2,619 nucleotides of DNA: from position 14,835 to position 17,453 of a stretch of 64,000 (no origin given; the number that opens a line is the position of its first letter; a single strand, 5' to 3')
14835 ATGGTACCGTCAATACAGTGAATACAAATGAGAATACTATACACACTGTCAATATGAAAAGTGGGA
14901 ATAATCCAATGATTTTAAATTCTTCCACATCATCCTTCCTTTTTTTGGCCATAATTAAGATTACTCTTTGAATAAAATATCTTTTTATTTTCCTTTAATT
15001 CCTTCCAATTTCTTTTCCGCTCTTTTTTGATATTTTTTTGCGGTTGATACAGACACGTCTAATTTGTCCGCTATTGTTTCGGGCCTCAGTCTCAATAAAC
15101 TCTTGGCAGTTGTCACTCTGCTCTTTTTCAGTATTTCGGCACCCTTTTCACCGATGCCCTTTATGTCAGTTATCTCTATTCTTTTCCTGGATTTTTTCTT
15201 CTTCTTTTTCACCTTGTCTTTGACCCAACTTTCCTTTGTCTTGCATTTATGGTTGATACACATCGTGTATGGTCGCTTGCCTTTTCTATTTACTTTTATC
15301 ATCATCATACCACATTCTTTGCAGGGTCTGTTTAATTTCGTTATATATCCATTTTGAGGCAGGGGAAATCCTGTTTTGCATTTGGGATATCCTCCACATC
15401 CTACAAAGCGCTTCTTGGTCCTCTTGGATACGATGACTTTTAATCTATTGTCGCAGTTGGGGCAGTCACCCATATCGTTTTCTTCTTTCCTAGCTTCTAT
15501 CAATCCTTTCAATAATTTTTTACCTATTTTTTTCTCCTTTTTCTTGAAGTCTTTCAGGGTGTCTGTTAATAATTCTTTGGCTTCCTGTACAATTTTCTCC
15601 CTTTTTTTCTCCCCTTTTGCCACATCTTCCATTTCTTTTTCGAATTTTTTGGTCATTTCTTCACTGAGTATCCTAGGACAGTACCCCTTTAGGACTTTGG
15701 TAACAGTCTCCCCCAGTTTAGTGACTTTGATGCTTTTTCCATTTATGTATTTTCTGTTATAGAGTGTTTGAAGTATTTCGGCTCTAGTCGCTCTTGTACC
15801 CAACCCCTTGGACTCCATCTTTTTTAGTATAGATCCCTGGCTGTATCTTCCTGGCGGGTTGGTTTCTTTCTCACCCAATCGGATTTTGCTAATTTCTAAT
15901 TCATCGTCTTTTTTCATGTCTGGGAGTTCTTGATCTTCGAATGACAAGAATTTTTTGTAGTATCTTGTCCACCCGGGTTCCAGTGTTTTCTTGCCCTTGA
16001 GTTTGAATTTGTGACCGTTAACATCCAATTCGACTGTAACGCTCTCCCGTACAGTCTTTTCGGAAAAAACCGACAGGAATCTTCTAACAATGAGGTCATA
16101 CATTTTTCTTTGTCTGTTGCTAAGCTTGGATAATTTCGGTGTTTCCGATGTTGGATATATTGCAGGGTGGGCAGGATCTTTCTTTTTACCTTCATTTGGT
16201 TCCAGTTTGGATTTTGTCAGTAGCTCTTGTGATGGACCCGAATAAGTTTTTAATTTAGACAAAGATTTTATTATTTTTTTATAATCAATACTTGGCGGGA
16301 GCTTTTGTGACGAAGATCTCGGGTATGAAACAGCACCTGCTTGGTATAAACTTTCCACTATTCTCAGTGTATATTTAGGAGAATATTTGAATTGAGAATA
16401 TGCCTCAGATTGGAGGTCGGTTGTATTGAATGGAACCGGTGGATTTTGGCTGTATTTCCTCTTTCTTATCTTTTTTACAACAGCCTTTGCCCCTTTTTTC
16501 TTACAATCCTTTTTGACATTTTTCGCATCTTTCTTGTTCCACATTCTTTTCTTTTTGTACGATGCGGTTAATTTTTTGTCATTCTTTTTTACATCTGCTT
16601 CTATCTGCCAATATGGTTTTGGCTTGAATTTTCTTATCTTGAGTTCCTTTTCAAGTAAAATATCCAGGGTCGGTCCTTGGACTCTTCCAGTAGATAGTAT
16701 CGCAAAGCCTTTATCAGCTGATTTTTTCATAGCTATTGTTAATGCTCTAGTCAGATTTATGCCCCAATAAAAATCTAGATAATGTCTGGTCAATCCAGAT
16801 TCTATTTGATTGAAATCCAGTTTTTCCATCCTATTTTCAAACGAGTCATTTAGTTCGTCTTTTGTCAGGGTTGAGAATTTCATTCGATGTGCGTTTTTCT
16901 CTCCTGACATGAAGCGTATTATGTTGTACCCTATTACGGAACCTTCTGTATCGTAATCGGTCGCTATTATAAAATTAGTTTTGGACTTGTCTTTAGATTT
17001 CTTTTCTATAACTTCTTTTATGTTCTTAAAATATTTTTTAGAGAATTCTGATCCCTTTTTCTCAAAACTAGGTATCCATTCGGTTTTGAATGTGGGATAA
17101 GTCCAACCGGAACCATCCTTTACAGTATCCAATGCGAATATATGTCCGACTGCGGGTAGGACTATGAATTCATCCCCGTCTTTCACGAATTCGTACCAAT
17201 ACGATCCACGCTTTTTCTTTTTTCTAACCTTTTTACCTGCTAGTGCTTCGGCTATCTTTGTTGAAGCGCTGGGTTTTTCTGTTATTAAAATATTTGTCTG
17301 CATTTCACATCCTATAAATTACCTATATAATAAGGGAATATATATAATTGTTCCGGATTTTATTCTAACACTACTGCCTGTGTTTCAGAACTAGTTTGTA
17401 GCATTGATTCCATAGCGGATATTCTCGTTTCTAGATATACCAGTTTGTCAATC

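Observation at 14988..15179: Dispersed coding repeat: the same Lys-linker plus HhH module is fused to topoisomerase I, TFB and a membrane protein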

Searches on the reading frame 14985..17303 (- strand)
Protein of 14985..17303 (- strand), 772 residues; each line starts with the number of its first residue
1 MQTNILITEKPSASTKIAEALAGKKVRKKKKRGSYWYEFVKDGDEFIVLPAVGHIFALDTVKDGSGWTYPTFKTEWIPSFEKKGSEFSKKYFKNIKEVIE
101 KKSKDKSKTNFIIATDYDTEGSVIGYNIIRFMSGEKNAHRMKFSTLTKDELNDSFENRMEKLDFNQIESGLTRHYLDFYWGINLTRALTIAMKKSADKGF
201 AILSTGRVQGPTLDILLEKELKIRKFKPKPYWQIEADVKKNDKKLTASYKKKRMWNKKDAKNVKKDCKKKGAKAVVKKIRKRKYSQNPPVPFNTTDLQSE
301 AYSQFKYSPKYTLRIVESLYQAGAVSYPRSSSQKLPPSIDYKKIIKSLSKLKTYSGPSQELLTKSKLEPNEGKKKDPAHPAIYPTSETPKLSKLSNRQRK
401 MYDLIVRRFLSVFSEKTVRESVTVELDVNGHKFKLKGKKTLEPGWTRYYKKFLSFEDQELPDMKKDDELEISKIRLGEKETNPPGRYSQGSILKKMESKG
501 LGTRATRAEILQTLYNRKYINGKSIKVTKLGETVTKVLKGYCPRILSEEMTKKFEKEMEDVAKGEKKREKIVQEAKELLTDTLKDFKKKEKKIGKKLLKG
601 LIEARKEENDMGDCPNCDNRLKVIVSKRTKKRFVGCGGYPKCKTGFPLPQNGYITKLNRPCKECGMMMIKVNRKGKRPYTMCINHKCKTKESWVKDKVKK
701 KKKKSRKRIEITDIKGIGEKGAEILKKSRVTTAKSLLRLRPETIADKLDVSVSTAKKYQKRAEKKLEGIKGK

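Call 5: search_protein_families(library=pfam, proteins=[window:14985-17303:-], max_evalue=1)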
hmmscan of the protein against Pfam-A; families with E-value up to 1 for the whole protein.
window:14985-17303:- (772 aa): 6 families
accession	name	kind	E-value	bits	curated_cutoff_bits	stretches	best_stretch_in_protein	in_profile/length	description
PF01131.25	Topoisom_bac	-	3e-124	415.6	35.1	1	162-572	2-410/411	DNA topoisomerase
PF01751.28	Toprim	-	1.2e-10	41.8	23.1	1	5-144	2-94/96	Toprim domain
PF01396.24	Zn_ribbon_Top1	-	2.5e-06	27.6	32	1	612-650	2-38/39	Topoisomerase DNA binding C4 zinc finger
PF08281.18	Sigma70_r4_2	-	0.011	15.8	25.7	1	739-766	27-54/54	Sigma-70, region 4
PF14229.12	DUF4332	-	0.014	16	23.2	1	708-757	52-100/122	Domain of unknown function (DUF4332)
PF13384.12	HTH_23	-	0.015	15.6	24.6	1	738-768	17-48/50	Homeodomain-like domain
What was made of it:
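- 14985..17303 (-): topA: archaeal type IA DNA topoisomerase I, 772 aa (Toprim, Topoisom_bac, Zn ribbons, Lys linker, HhH module). Call 5: Pfam Topoisom_bac 3e-124, Toprim, Zn_ribbon_Top1.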

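Call 6: search_protein_families(library=ncbifam, proteins=[window:14985-17303:-], max_evalue=0.1)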
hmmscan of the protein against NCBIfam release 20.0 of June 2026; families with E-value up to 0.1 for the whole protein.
window:14985-17303:- (772 aa): 15 families
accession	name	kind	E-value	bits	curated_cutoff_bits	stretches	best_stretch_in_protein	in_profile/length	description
TIGR01057.1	topA_arch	equivalog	2.6e-211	703.1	458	1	7-642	1-618/618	DNA topoisomerase I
NF004438.0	PRK05776.1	equivalog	1.9e-203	677.4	793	1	4-672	10-665/677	DNA topoisomerase I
NF005555.0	PRK07220.1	equivalog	1.3e-173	579.2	635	1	5-761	3-738/740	DNA topoisomerase I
NF011532.0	PRK14973.1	equivalog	2.4e-132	442.6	930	1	5-770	3-732/936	DNA topoisomerase I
NF005829.0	PRK07726.1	subfamily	6.7e-107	358.8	597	1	4-631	2-646/669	DNA topoisomerase 3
TIGR01056.1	topB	subfamily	6.1e-92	309.2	515.75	1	4-714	3-694/706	DNA topoisomerase III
TIGR01051.1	topA_bact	equivalog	9.2e-86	289.2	456.4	1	43-644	18-627/632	type I DNA topoisomerase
NF006032.0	PRK08173.1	equivalog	4.7e-75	252.9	1058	1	2-590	2-612/863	DNA topoisomerase III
NF006451.0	PRK08780.1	equivalog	1.4e-55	189.1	1265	1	93-587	59-577/824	DNA topoisomerase I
NF011313.0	PRK14724.1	equivalog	9.8e-55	185.8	1088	1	3-619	3-652/988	DNA topoisomerase III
TIGR01054.1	rgy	equivalog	2.9e-43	147.7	471.7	1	3-574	599-1164/1172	reverse gyrase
NF004966.0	PRK06319.1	equivalog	1.5e-41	142.4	868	1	91-729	56-711/862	DNA topoisomerase I/SWI domain fusion protein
NF008168.0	PRK10917.2-2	equivalog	0.00061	18.2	718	1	550-752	4-155/795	ATP-dependent DNA helicase RecG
TIGR02937.1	sigma70-ECF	superfamily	0.012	15.2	42.9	1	573-767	105-162/165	sigma-70 family RNA polymerase sigma factor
NF003301.0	PRK04301.1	equivalog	0.041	13.1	259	1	707-766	3-62/316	DNA repair and recombination protein RadA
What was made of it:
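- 14985..17303 (-): Call 6: TIGR01057 topA_arch 703 bits against a cutoff of 458.
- The NCBIfam TopA model PRK07220 aligns end to end with the window protein, tail included: aa 5-761 onto model positions 3-738 of 740 (call 6). The PRK07220 score of 579 is below its cutoff of 635 (call 6).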

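Call 27: find_homologous_proteins(query=window:14985-17303:-, max_evalue=1e-20)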
Query window:14985-17303:- (772 aa): 7833 proteins with E <= 1e-20 among 8000 candidates; the best 120 are listed.
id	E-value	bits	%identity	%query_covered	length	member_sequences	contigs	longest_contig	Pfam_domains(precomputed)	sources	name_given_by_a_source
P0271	0.0e+0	1701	100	100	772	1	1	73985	PF01396.25,PF01131.26,PF01751.29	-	-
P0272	0.0e+0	1172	72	90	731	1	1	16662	PF01396.25,PF01131.26,PF01751.29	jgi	-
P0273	0.0e+0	1139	70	90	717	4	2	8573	PF01396.25,PF01131.26,PF01751.29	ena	-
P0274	0.0e+0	1134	72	90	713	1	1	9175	PF01396.25,PF01131.26,PF01751.29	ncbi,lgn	-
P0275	0.0e+0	1133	70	89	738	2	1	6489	PF01396.25,PF01131.26,PF01751.29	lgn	-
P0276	0.0e+0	1132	70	90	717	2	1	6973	PF01396.25,PF01131.26,PF01751.29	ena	-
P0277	0.0e+0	1123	69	90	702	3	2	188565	PF01396.25,PF01131.26,PF01751.29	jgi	jgi:DNA topoisomerase-1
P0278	0.0e+0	1116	69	90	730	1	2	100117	PF01396.25,PF01131.26,PF01751.29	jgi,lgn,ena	-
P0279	0.0e+0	1112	70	90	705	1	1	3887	PF01396.25,PF01131.26,PF01751.29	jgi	-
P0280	0.0e+0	1111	69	90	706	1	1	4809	PF01396.25,PF01131.26,PF01751.29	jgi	-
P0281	0.0e+0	1100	68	89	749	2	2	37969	PF01396.25,PF01131.26,PF01751.29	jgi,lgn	-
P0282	0.0e+0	1100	68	90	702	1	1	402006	PF01396.25,PF01131.26,PF01751.29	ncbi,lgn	-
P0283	0.0e+0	1083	68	90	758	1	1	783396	PF01396.25,PF01131.26,PF01751.29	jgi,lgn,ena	-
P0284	0.0e+0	1074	68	89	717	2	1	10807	PF01396.25,PF01131.26,PF01751.29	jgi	jgi:DNA topoisomerase-1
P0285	0.0e+0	1069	66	89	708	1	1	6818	PF01396.25,PF01131.26,PF01751.29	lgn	-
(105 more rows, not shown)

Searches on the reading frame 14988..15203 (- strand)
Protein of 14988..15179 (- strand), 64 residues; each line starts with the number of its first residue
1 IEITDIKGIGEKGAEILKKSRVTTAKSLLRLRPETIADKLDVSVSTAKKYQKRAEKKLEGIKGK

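Call 5: search_protein_families(library=pfam, proteins=[window:14988-15179:-], max_evalue=1)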
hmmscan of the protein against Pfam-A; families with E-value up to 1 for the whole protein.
seq(64 aa): 11 families
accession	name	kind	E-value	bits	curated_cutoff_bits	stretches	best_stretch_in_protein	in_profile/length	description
PF13384.12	HTH_23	-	0.00047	20.3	24.6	1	30-60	17-48/50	Homeodomain-like domain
PF08281.18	Sigma70_r4_2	-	0.00055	20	25.7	1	30-58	26-54/54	Sigma-70, region 4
PF14229.12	DUF4332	-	0.00057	20.5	23.2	1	6-52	58-103/122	Domain of unknown function (DUF4332)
PF08279.18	HTH_11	-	0.004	17.4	25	1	34-60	19-45/55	HTH domain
PF04967.18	HTH_10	-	0.0058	16.8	23.1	1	34-58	27-51/53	HTH DNA binding domain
PF14520.12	HHH_5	-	0.0078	17.1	27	1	2-49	3-50/57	Helix-hairpin-helix domain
PF04545.22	Sigma70_r4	-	0.019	14.9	24.1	1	34-58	24-48/50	Sigma-70, region 4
PF00196.25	GerE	-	0.032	14.3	23.5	1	34-59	21-46/57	Bacterial regulatory proteins, luxR family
PF08822.17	DUF1804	-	0.081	13.3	29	1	33-57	22-46/164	Protein of unknown function (DUF1804)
PF20432.4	Xre-like-HTH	-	0.12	13.2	25.8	1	23-57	16-49/63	Antitoxin Xre-like helix-turn-helix domain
PF11798.14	IMS_HHH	-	0.3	11.9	24.4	1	2-19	12-29/32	IMS family HHH motif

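Call 15: find_homologous_proteins(query=A1, max_evalue=0.001)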
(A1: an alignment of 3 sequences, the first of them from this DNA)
Query A1 (3 sequences): 545 candidates shared short words with the query, none scored E <= 0.001.
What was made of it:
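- Tried and rejected: Word-indexed protein search with the 3-copy alignment A1 returned nothing (call 15).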
